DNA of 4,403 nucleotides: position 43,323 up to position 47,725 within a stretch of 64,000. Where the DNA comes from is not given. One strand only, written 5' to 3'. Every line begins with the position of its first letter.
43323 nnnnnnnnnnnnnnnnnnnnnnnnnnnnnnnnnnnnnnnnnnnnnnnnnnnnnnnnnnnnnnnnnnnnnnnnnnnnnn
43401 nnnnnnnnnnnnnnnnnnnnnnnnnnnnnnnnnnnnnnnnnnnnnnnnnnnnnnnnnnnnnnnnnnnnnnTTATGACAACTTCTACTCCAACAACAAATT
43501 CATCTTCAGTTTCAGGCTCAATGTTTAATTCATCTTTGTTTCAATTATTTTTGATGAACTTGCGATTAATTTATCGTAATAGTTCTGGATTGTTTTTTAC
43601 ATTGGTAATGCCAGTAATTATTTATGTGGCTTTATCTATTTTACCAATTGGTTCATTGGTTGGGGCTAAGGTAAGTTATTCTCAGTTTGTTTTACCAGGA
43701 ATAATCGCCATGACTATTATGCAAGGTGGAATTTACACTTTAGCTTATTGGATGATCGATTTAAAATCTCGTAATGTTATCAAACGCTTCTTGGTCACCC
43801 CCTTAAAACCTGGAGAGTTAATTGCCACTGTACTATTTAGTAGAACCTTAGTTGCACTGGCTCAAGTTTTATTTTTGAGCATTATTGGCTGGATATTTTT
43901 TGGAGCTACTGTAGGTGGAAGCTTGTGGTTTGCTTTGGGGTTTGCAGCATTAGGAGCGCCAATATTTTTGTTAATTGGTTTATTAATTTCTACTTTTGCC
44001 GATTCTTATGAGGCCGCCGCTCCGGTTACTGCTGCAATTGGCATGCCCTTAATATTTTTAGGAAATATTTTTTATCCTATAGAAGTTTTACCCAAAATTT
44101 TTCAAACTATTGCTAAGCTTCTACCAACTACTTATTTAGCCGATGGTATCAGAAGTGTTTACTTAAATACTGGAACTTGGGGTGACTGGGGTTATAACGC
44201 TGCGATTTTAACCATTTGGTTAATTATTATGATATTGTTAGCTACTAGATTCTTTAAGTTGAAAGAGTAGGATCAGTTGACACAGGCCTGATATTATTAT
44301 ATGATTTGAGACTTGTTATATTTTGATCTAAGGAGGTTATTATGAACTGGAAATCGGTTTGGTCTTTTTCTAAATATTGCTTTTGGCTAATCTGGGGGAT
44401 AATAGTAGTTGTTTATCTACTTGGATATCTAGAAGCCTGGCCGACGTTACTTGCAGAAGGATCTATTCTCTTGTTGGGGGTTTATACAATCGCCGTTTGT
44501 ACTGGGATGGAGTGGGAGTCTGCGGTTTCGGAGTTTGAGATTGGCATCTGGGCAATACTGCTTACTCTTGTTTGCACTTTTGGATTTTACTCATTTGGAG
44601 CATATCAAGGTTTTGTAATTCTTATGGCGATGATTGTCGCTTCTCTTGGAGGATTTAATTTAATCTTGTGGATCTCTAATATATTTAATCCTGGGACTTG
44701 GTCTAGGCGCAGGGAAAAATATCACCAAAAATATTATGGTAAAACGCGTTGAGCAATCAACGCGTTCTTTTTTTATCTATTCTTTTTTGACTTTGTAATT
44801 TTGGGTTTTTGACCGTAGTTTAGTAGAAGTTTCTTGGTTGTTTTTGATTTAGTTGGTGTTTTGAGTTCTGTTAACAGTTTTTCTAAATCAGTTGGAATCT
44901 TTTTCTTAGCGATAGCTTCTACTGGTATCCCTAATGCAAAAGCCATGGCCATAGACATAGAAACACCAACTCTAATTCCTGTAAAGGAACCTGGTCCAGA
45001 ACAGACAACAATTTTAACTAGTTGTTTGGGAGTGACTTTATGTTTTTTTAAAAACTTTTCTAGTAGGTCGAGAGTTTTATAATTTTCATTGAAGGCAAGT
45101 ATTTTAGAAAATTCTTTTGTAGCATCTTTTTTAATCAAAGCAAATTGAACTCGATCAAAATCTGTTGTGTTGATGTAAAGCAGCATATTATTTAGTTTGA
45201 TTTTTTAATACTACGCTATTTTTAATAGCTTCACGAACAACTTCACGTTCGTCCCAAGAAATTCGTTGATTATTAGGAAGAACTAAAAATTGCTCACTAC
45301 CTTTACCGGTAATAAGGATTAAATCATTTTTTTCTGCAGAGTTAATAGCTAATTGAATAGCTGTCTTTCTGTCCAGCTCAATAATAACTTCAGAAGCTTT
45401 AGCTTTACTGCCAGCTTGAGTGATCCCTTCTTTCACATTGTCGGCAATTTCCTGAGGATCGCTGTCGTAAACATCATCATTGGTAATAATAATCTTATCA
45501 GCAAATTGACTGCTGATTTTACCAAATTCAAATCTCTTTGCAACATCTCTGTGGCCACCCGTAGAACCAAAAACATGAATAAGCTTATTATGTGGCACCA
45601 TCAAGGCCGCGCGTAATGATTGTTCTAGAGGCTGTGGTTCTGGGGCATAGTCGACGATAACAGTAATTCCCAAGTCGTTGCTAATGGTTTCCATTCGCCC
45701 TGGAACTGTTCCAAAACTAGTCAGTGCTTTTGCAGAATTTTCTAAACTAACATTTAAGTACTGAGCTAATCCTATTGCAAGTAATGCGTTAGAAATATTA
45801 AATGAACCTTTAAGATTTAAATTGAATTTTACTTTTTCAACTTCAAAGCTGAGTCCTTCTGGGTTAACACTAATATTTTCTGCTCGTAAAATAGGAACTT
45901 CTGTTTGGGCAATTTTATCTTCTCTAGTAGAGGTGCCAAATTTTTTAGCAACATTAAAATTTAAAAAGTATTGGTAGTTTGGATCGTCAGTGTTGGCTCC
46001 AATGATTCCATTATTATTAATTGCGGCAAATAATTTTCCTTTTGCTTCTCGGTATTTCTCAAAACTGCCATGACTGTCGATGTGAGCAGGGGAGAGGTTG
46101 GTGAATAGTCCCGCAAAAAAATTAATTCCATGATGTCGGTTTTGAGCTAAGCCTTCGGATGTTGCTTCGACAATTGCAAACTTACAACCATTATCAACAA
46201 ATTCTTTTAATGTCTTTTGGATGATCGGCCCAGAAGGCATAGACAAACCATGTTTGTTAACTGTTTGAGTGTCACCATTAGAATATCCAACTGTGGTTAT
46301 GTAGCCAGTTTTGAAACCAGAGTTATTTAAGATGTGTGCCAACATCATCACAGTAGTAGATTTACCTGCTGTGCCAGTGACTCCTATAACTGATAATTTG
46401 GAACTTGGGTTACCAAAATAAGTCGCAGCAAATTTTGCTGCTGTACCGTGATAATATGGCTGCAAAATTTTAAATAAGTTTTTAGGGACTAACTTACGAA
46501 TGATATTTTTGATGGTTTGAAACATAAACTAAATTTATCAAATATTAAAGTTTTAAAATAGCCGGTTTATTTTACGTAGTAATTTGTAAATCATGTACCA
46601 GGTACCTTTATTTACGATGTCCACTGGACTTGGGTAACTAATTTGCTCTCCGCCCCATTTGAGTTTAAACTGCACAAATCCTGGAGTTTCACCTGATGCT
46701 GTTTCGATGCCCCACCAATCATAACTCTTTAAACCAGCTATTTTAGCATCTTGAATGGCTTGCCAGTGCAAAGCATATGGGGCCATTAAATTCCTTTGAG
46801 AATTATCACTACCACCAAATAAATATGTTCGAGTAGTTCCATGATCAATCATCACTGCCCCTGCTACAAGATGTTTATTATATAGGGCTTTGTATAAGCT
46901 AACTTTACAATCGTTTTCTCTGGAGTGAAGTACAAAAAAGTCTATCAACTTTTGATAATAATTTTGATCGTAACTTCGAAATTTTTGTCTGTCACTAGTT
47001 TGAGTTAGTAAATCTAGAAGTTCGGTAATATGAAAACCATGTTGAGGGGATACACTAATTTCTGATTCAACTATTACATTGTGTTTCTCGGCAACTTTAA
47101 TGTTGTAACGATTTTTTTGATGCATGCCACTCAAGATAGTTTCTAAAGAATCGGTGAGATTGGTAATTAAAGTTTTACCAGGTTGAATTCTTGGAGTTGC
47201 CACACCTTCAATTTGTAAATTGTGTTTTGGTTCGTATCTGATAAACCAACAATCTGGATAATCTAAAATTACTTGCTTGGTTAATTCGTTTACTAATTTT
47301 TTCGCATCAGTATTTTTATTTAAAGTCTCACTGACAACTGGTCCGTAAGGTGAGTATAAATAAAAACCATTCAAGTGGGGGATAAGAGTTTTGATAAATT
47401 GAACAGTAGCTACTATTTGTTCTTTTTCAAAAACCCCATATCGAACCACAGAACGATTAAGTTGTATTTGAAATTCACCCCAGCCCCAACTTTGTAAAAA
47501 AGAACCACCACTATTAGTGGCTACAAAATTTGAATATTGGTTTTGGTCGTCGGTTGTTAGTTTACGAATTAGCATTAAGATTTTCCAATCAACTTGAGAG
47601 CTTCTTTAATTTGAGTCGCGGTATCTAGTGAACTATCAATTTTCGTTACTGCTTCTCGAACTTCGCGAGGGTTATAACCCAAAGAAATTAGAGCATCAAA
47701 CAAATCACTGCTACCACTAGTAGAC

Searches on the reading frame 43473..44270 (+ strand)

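Call 50: search_protein_families(library=pfam, proteins=[window:43473-44270:+], max_evalue=0.00001)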
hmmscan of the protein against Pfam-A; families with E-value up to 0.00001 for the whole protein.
window:43473-44270:+ (265 aa): 2 families
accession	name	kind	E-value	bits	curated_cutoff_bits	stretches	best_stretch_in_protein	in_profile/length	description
PF01061.29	ABC2_membrane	-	3.3e-21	76.3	26.9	1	23-230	4-210/211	ABC-2 type transporter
PF12698.13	ABC2_membrane_3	-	8.1e-21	74.9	31.6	1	68-257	159-345/347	ABC-2 family transporter protein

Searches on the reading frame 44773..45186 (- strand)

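Call 51: search_protein_families(library=pfam, proteins=[window:44773-45186:-], max_evalue=0.00001)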
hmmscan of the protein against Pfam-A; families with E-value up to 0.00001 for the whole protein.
window:44773-45186:- (137 aa): 1 family
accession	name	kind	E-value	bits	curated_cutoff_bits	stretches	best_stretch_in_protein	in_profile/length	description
PF00814.31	TsaD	-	1.9e-12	47.9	24.8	1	39-92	34-87/264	tRNA N6-adenosine threonylcarbamoyltransferase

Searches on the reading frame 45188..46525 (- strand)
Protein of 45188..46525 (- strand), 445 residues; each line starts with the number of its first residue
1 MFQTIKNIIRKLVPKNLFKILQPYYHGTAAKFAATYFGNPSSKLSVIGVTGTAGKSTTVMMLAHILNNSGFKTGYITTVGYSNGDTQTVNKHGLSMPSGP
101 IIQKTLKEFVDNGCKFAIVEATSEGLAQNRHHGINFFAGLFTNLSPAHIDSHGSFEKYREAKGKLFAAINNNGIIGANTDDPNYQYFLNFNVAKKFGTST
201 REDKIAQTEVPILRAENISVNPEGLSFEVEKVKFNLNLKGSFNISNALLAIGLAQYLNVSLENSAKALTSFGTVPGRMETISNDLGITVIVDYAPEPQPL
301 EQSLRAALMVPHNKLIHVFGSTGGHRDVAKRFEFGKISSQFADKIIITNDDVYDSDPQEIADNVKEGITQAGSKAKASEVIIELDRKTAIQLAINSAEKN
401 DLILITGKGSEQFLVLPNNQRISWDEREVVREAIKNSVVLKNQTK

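Call 51: search_protein_families(library=pfam, proteins=[window:45188-46525:-], max_evalue=0.00001)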
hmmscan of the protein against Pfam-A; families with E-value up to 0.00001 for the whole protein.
window:45188-46525:- (445 aa): 2 families
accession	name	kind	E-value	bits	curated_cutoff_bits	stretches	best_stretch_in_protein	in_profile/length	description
PF08245.18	Mur_ligase_M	-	9.4e-41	140.4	24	1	49-254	1-200/200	Mur ligase middle domain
PF02875.26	Mur_ligase_C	-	6.8e-22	79.1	28.4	1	276-409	1-127/127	Mur ligase, glutamate ligase domain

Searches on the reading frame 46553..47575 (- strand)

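Call 51: search_protein_families(library=pfam, proteins=[window:46553-47575:-], max_evalue=0.00001)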
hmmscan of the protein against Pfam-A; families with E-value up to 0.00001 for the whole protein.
window:46553-47575:- (340 aa): 2 families
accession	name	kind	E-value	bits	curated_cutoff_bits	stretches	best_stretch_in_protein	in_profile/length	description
PF02388.22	FemAB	-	1.6e-33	116.6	24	3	232-335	303-406/406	FemAB family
PF13480.13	Acetyltransf_6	-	3.6e-07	30.9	22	1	184-289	32-136/143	Acetyltransferase (GNAT) domain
